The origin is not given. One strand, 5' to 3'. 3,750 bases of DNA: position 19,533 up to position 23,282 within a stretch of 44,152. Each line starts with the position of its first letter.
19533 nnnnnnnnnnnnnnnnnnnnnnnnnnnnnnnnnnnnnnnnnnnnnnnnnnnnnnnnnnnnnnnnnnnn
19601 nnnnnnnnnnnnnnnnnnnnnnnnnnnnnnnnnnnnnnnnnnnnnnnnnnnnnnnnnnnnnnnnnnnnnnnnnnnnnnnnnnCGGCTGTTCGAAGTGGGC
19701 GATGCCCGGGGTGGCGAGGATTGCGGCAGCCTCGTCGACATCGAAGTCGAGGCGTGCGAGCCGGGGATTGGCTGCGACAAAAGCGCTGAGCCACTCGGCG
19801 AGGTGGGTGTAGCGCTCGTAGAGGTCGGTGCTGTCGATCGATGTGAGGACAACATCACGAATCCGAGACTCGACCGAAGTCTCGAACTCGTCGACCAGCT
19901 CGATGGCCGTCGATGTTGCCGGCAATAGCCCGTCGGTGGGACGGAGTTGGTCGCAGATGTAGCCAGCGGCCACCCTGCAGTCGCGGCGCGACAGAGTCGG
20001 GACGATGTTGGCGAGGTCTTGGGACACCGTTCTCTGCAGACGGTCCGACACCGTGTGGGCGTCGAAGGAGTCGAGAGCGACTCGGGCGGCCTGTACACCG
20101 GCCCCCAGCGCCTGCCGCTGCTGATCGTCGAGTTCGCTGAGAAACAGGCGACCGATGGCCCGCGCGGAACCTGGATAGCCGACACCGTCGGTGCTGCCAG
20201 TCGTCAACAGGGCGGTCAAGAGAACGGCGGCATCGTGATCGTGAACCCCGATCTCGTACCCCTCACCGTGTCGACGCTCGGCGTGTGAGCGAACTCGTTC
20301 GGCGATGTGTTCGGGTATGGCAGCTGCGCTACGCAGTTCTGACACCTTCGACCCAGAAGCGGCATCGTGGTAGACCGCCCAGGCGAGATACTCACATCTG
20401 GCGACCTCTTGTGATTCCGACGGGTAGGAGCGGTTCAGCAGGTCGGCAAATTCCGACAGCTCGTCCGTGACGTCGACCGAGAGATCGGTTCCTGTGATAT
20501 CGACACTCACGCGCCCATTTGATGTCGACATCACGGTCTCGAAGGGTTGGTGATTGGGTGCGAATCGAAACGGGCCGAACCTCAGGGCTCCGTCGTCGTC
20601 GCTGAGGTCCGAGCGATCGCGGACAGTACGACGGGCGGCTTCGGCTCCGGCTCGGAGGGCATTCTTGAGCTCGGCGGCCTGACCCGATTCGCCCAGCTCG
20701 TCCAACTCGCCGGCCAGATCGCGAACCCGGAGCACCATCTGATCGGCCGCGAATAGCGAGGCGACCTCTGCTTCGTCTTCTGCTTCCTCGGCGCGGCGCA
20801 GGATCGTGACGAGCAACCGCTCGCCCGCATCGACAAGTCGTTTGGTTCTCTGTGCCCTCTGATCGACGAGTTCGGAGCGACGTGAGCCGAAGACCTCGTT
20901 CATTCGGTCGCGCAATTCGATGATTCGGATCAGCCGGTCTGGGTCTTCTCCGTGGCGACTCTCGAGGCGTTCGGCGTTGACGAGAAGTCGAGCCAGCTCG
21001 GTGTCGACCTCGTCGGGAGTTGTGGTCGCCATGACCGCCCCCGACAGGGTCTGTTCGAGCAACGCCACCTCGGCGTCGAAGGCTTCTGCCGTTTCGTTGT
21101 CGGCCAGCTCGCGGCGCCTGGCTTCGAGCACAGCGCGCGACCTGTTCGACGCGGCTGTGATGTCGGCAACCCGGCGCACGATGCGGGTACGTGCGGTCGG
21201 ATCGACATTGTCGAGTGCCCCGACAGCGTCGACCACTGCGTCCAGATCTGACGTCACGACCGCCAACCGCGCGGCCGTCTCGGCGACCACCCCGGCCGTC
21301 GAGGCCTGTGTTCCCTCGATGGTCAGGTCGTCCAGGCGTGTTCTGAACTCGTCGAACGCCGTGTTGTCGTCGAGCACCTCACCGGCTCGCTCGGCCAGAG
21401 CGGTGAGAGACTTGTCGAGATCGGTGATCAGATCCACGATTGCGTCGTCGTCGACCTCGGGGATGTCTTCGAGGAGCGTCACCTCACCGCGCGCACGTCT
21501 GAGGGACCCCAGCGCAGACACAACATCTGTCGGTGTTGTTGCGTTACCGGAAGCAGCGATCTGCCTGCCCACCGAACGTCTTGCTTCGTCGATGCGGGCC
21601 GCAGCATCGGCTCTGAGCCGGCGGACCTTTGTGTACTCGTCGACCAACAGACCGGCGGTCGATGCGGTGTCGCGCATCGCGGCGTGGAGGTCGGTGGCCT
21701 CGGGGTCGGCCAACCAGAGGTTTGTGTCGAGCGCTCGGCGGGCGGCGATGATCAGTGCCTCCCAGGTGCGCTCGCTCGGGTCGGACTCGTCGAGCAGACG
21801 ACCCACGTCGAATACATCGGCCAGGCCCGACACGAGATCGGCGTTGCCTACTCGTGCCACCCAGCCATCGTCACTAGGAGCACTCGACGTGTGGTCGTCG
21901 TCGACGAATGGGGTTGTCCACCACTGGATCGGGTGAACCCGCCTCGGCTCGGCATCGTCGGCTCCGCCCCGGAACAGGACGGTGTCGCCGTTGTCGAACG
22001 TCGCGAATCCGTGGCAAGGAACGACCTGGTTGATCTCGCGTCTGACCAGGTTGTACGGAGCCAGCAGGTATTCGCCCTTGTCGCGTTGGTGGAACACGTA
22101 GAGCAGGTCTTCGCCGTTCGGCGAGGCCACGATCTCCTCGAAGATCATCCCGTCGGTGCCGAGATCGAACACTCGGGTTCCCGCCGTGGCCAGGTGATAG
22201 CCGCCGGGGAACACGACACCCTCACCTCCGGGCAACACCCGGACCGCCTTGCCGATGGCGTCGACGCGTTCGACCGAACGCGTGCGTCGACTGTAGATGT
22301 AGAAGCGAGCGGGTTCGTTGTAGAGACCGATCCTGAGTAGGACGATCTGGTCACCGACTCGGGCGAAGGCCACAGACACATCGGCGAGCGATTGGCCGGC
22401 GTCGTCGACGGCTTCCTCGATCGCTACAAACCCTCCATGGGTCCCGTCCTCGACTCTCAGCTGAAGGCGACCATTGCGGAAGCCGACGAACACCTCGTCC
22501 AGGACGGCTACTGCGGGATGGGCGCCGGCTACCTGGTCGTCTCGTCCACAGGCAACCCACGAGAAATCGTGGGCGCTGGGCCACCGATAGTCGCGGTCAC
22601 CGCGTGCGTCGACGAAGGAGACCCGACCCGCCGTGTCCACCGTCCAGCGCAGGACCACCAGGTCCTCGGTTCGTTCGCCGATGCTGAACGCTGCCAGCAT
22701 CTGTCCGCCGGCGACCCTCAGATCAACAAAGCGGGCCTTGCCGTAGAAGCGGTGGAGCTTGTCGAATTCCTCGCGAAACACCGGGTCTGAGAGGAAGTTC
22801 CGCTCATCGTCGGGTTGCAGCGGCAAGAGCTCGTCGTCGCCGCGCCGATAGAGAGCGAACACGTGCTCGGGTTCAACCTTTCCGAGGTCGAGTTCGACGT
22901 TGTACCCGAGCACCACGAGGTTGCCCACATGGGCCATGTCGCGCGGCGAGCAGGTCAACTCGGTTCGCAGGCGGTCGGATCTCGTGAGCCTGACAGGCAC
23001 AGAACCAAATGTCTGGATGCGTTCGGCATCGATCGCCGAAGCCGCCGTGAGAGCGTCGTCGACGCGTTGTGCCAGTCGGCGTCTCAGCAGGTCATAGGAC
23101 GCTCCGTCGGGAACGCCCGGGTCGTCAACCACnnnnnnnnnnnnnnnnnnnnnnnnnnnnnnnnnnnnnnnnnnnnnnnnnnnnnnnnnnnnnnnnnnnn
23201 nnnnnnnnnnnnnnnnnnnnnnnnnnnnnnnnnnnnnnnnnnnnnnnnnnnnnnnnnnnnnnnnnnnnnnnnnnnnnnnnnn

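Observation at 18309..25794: NfeD-flotillin operon extended by a giant uncharacterised AAA_5 ATPase with overlapping stop/start codons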

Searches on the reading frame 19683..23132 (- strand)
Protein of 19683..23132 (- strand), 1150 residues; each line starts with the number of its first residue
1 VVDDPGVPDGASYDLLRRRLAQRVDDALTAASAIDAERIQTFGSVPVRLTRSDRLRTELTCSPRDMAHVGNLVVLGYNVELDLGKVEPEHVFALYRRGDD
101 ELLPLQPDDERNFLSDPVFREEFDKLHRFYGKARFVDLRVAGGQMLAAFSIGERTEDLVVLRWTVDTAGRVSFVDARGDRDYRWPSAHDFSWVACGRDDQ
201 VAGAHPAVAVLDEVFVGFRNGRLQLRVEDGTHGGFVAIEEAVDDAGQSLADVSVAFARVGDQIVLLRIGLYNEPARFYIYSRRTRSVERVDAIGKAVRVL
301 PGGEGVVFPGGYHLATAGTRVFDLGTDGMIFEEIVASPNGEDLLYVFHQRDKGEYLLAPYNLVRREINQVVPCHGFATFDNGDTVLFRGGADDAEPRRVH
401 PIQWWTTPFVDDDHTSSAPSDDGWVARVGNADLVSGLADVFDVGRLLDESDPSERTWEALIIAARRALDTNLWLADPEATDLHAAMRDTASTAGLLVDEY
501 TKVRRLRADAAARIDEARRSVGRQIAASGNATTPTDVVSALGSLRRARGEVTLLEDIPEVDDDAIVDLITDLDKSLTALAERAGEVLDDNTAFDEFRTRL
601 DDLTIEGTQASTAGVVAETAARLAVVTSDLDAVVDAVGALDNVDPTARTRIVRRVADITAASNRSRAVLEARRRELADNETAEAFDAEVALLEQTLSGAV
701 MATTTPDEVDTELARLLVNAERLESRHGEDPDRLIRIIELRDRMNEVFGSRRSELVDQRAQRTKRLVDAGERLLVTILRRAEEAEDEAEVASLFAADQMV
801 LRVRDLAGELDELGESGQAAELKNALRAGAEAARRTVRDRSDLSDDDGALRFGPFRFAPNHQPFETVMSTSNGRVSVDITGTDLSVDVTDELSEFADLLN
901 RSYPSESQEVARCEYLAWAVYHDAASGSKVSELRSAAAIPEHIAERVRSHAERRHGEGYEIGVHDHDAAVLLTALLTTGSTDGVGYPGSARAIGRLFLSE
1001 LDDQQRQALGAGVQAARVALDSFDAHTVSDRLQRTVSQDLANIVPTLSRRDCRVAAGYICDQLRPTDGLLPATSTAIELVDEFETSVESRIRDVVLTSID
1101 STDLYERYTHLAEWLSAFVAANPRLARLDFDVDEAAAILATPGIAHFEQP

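Call 44: predict_structure(alignment_id=A2)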
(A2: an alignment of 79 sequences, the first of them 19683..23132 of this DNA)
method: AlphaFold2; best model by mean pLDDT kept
length: 1150 residues; sequences in the alignment: 79
mean_pLDDT: 87.0   pTM: 0.55
mean pLDDT of the five models: 87.0, 86.9, 85.5, 84.9, 84.6
residues with pLDDT >= 90: 624; 70-90: 428; 50-70: 61; < 50: 37
segments of 3 or more residues with pLDDT < 50: 1-5, 843-845, 848-852, 854-864, 958-961
pLDDT, mean of each block of 10 residues (from residue 1): 46 89 97 95 91 91 92 90 83 91 93 95 94 91 93 91 93 94 91 96 92 94 89 87 90 96 96 96 92 95 94 93 92 91 94 93 93 93 91 88 94 68 89 95 88 87 95 96 97 94 88 93 92 87 91 90 93 92 87 89 92 88 89 81 80 89 90 84 85 89 88 92 87 89 91 86 87 88 83 89 91 86 87 75 49 39 53 70 72 64 56 86 85 90 91 64 80 77 73 93 92 91 87 95 90 93 86 90 89 84 89 95 92 95 63
secondary structure, 60 per line:
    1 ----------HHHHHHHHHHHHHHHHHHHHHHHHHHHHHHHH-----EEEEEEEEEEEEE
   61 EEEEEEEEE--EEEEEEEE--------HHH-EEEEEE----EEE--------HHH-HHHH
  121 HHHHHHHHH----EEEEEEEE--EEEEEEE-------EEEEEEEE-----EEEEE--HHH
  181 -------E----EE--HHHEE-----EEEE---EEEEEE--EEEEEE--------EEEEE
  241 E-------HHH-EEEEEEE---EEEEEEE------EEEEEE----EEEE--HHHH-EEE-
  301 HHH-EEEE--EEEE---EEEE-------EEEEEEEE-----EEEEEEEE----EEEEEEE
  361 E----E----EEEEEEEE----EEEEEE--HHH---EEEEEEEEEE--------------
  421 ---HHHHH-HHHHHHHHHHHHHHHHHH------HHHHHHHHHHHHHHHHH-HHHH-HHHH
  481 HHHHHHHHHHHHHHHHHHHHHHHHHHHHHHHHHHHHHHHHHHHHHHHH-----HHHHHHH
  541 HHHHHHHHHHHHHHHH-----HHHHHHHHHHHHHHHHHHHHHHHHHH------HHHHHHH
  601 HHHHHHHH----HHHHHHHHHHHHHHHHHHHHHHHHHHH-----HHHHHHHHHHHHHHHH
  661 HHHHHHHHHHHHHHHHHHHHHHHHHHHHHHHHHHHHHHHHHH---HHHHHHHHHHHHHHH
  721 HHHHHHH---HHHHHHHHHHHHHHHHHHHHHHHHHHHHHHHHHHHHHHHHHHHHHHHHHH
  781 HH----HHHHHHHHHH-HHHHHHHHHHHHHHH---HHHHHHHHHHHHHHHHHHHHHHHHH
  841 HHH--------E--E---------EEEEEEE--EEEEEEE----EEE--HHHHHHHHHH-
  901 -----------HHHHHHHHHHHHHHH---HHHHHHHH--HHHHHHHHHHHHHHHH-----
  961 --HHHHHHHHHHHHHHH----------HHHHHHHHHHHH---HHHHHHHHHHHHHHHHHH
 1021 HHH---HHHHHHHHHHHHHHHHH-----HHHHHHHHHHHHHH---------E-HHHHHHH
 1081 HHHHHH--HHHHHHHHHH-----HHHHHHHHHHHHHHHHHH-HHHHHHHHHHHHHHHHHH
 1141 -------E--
elements in order (helices of 4 or more, strands of 3 or more residues): H11-42 E48-69 E72-79 E92-97 E102-104 H117-129 E134-141 E144-150 E158-165 E171-175 E207-210 E214-219 E222-227 E236-241 E253-259 E263-269 E276-281 E286-289 H292-295 E297-299 E305-308 E311-314 E318-321 E329-336 E342-349 E354-361 E371-378 E383-388 E397-406 H424-428 H430-447 H454-470 H472-475 H477-528 H534-556 H562-587 H594-608 H613-639 H645-702 H706-727 H731-782 H787-796 H798-812 H816-843 E865-871 E874-880 E885-887 H890-899 H912-926 H930-937 H940-955 H963-977 H988-999 H1003-1023 H1027-1043 H1049-1062 H1074-1086 H1089-1098 H1104-1121 H1123-1140
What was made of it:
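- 21723..23045 (-): DUF3686 region (res 30-470): an N-terminal helix followed by a beta-propeller of about 6-7 blades (res 48-406). The AF2 model shows about 28 strands at pLDDT above 90 (call 44).
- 20604..21863 (-): Helical rod (res 424-843), made of successive helices up to 58 residues long. It includes DUF7902 (res 592-675). AF2 secondary structure (call 44).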

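Call 47: fold_search(model_id=the predicted structure, library=pdb)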
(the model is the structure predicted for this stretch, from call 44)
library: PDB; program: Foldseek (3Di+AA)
matches with E <= 10: 546; with E <= 0.001: 55
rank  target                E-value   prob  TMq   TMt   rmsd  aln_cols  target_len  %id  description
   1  8f5o_C                2.6e-06  0.90  0.07  0.07  34.1      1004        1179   10  Structure of Leishmania tarentolae IFT-A (state 1) (released 2022-12-21)
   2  8bbg_C                4.4e-06  0.90  0.08  0.08  38.4      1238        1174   10  Structure of the IFT-A complex; anterograde IFT-A train model (released 2022-12-21)
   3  7phw_A                1.1e-05  1.00  0.13  0.36  16.0       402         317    9  PfCyRPA bound to monoclonal antibody Cy.004 Fab fragment (released 2022-02-09)
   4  8f5p_F                1.3e-05  0.96  0.09  0.10  23.6       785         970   11  Structure of Leishmania tarentolae IFT-A (state 2) (released 2022-12-21)
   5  7pi2_G                1.6e-05  1.00  0.13  0.35  16.2       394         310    6  PfCyRPA bound to monoclonal antibody Cy.003 Fab fragment (released 2022-02-09)
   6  8pu0_A                1.8e-05  1.00  0.13  0.13  15.9       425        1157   13  Cryo-EM structure of human Elp123 in complex with tRNA, desulpho-CoA, 5'-deoxyadenosine and methionine (released 2024-04-17)
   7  7k58_C                1.8e-05  0.95  0.11  0.05  56.2      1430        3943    9  Structure of outer-arm dyneins bound to microtubule with microtubule binding state 1(MTBS-1) (released 2021-09-29)
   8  8snb_4B               1.8e-05  1.00  0.10  0.17  18.6       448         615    8  atomic model of sea urchin sperm doublet microtubule (48-nm periodicity) (released 2023-06-28)
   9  6u42_5L               2.8e-05  1.00  0.08  0.13  19.3       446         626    9  Natively decorated ciliary doublet microtubule (released 2019-11-13)
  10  4ax4                  4.5e-05  1.00  0.11  0.17  25.0       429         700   12  PROLYL OLIGOPEPTIDASE FROM PORCINE BRAIN, H680A MUTANT (released 2012-09-26)
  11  8glv_DA               5.5e-05  0.95  0.11  0.04  50.5      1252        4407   11  96-nm repeat unit of doublet microtubules from Chlamydomonas reinhardtii flagella (released 2023-05-31)
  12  7esn_A                6.3e-05  1.00  0.13  0.28  16.4       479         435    8  Crystal structure of a L-rhamnose-alpha-1,4-D-glucuronate lyase from Fusarium oxysporum 12S, H105F Rha-GlcA complex (released 2021-08-04)
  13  1e8m                  1.0e-04  1.00  0.12  0.17  25.2       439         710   11  PROLYL OLIGOPEPTIDASE FROM PORCINE BRAIN, MUTANT, COMPLEXED WITH INHIBITOR (released 2001-01-16)
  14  9e78_0L               1.1e-04  0.97  0.08  0.12  19.6       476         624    8  48-nm repeat of the Leishmania tarentolae doublet microtubule (released 2025-03-12)
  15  7pi3_H                1.2e-04  1.00  0.12  0.34  16.6       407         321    7  PfCyRPA bound to Fab fragments from monoclonal antibodies Cy.003, Cy.004 and Cy.007 (released 2022-02-09)
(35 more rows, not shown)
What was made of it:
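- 21723..23045 (-): Foldseek hits are propellers such as CyRPA, prolyl oligopeptidase and WD40, at E 1e-5 to 1e-4 (call 47).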

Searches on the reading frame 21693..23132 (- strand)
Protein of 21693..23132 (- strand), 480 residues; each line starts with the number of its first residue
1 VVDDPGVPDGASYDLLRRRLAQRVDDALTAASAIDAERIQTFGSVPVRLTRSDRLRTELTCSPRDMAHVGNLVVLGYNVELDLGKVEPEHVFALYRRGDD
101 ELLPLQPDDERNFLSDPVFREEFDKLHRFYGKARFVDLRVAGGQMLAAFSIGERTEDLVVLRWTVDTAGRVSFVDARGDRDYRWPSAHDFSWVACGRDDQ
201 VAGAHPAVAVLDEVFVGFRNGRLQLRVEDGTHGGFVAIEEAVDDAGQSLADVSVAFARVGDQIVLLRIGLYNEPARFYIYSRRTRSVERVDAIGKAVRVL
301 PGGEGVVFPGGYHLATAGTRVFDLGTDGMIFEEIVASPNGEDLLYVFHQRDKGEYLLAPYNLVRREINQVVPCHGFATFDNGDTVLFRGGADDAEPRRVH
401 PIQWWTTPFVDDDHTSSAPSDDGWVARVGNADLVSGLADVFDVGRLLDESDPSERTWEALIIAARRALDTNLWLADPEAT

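Call 68: search_protein_representatives(protein=window:21693-23132:-)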
Query: 480 residues. Proteins with E-value up to 0.001 (for the whole library): 560; up to 1e-10: 328; up to 1e-30: 183. The best 150 are listed.
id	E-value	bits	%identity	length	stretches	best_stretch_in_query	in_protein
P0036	4.8e-151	520.2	52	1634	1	9-478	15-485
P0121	1.4e-117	409.8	45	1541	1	9-478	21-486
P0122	3.7e-117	408.4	42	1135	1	11-479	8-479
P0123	3.0e-115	402.1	43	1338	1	10-479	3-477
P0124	1.8e-114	399.5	44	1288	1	9-478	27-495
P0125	2.2e-113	396.0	42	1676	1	8-478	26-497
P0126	1.2e-109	383.7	41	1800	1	9-477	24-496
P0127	1.2e-108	380.3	41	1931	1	11-476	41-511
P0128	8.3e-108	377.6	42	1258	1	9-479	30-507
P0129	2.1e-105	369.7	40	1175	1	8-475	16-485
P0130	2.0e-104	366.4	38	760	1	4-479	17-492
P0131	3.4e-104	365.6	39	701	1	9-480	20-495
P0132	2.6e-103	362.8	38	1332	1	9-477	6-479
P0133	6.6e-103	361.4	41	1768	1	9-478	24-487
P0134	1.6e-102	360.1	41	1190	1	10-479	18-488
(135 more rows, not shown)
